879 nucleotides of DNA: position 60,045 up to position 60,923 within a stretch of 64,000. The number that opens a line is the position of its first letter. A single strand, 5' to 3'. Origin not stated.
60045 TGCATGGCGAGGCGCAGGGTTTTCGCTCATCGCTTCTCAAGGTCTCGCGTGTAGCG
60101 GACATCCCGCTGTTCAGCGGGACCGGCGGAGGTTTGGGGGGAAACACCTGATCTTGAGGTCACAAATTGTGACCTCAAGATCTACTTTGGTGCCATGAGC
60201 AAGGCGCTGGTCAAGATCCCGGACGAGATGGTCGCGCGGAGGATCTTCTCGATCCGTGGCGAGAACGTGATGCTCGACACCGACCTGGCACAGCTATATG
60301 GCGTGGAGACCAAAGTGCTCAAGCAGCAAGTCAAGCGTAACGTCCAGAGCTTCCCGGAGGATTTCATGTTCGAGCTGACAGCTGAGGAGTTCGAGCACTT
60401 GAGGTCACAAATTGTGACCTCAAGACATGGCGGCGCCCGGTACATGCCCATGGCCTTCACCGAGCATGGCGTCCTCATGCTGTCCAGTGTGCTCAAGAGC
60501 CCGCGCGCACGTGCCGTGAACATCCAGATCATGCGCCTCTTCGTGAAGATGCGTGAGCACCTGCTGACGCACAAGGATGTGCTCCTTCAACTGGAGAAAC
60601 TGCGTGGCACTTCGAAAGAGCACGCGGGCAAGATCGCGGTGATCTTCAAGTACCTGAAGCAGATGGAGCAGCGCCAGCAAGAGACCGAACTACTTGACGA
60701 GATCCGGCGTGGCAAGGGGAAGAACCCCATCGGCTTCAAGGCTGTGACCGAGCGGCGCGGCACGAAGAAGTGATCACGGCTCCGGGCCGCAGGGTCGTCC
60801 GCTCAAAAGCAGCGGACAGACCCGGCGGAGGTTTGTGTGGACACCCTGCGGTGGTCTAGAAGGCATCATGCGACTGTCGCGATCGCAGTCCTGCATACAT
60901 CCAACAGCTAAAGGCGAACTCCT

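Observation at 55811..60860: Seven co-oriented copies of a structured 70-140-nt repeat partition 5 kb into six single-gene units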

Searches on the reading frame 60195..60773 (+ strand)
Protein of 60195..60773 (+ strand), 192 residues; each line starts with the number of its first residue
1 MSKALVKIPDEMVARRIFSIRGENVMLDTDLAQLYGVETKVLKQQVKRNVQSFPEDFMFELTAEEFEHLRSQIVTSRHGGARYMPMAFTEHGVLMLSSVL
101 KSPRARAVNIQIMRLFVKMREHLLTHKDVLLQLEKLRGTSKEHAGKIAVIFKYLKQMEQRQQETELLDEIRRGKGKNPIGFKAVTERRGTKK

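Call 10: search_protein_families(library=pfam, proteins=[window:60195-60773:+], max_evalue=0.01)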
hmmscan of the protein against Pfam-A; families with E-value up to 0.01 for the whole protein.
window:60195-60773:+ (192 aa): 1 family
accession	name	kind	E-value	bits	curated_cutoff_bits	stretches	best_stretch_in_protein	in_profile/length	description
PF10543.14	ORF6N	-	5.5e-35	120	27.8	1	16-99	2-86/86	ORF6N domain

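Call 38: find_encoding_contigs(protein=window:60195-60773:+, flank=10000, max_places=6)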
Protein window:60195-60773:+ (192 aa): 2 contigs read that carry it; 1 place shown.
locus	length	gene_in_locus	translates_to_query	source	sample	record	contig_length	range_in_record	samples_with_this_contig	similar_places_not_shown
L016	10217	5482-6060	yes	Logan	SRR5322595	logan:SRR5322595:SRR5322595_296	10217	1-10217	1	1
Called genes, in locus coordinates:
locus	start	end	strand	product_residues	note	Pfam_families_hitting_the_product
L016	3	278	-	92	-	?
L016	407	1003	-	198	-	PF04832:SOUL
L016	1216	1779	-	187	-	PF07366:SnoaL, PF12680:SnoaL_2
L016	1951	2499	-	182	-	PF01872:RibD_C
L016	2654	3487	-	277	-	-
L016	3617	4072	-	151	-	-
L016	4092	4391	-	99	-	-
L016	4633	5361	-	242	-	-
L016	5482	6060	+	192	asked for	PF10543:ORF6N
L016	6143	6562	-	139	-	-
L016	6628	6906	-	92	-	-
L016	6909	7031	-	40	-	-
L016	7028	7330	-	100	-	-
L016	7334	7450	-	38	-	-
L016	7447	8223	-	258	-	-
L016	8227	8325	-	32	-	-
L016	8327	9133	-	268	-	-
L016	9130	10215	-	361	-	?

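Call 54: find_homologous_proteins(query=L016:9130-10215:-, max_evalue=1e-50)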
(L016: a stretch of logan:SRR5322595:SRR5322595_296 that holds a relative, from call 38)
Query L016:9130-10215:- (361 aa): 7964 proteins with E <= 1e-50 among 8000 candidates; the best 120 are listed.
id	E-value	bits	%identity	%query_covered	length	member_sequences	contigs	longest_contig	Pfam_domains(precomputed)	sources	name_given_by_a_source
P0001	1.6e-224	762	94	100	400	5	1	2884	PF25596.2,PF02786.23,PF02222.28,PF07478.19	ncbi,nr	ncbi:MAG: ATP-grasp domain-containing protein, partial [Flavobacteriales bacterium]|nr:ATP-grasp dom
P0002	5.9e-202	688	87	100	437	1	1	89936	PF25596.2,PF02786.23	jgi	jgi:carbamoyl-phosphate synthase large subunit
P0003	9.1e-198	674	79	100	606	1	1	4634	PF25596.2,PF02786.23,PF02787.26,PF02222.28,PF02655.20,PF01071.25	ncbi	-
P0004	9.2e-196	668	78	100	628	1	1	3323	PF25596.2,PF02786.23,PF02787.26,PF02222.28,PF02655.20,PF01071.25,PF07478.19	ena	-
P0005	1.8e-195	667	78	100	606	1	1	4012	PF25596.2,PF02786.23,PF02787.26,PF02222.28,PF01071.25,PF07478.19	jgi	jgi:carbamoyl-phosphate synthase large subunit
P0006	3.5e-195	666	78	100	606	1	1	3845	PF25596.2,PF02786.23,PF02787.26,PF02222.28,PF01071.25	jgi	jgi:carbamoyl-phosphate synthase large subunit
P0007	2.2e-194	663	78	100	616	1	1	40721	PF25596.2,PF02786.23,PF02787.26,PF02222.28,PF02655.20,PF01071.25,PF07478.19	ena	-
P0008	5.9e-194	662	80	100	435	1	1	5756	PF25596.2,PF02786.23,PF02222.28,PF02655.20,PF01071.25,PF07478.19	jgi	jgi:carbamoyl-phosphate synthase large subunit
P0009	7.8e-194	662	78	100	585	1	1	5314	PF25596.2,PF02786.23,PF02787.26,PF02222.28,PF02655.20,PF01071.25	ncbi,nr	ncbi:MAG: carbamoyl-phosphate synthase large subunit, partial [Flavobacteriales bacterium]|nr:carbam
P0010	1.6e-193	660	78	100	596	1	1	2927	PF25596.2,PF02786.23,PF02787.26,PF02222.28,PF02655.20,PF01071.25,PF07478.19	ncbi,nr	ncbi:MAG: carbamoyl-phosphate synthase large subunit, partial [Bacteroidota bacterium]|nr:carbamoyl-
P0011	5.9e-193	659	78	100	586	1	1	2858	PF25596.2,PF02786.23,PF02787.26,PF02222.28,PF02655.20,PF01071.25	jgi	jgi:carbamoyl-phosphate synthase large subunit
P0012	6.5e-193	659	77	100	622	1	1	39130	PF25596.2,PF02786.23,PF02787.26,PF02222.28,PF02655.20,PF07478.19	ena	-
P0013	7.1e-193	658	78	100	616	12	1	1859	PF25596.2,PF02786.23,PF02787.26,PF02222.28,PF07478.19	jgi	jgi:carbamoyl-phosphate synthase large subunit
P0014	1.1e-192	658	77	100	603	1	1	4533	PF25596.2,PF02786.23,PF02787.26,PF02222.28,PF02655.20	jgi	jgi:carbamoyl-phosphate synthase large subunit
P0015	1.1e-192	658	76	100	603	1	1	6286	PF25596.2,PF02786.23,PF02787.26,PF02222.28,PF02655.20,PF01071.25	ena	-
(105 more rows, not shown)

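Call 55: find_encoding_contigs(protein=P0002, flank=10000, max_places=3)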
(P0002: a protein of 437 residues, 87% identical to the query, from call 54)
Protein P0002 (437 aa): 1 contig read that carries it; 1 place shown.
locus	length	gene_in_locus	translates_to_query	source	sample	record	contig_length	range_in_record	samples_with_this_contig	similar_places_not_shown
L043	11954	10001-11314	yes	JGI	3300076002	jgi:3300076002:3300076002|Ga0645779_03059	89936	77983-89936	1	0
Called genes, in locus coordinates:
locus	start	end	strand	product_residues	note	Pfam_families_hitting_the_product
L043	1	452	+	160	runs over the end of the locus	PF14681:UPRTase, PF00156:Pribosyltran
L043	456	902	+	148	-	-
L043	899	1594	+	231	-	PF00702:Hydrolase, PF12710:HAD (faint), PF13419:HAD_2, PF13242:Hydrolase_like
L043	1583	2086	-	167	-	-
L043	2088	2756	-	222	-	PF02666:PS_Dcarbxylase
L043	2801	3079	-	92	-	PF01148:CTP_transf_1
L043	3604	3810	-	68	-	PF09413:DUF2007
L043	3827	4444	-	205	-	PF01434:Peptidase_M41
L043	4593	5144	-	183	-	PF00004:AAA, PF07728:AAA_5 (faint), PF13401:AAA_22 (faint), PF20720:nSTAND3 (weak)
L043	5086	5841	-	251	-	PF06480:FtsH_ext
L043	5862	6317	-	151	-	PF02410:RsfS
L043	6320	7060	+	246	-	PF03099:BPL_LplA_LipB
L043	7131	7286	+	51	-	PF00468:Ribosomal_L34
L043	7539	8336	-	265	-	PF00561:Abhydrolase_1, PF12146:Hydrolase_4 (weak), PF12697:Abhydrolase_6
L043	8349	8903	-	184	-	-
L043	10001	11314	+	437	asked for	PF25596:CPSase_L_D1, PF02786:CPSase_L_D2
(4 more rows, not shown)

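Call 76: search_protein_families(library=ncbifam, proteins=[window:60195-60773:+], max_evalue=0.01)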
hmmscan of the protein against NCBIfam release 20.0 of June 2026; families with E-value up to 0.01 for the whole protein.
window:60195-60773:+ (192 aa): 1 family
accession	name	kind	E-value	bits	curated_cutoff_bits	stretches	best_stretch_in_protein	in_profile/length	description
TIGR02681.1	phage_pRha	subfamily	0.0085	16.2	45.95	0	18-125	6-106/108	phage regulatory protein, Rha family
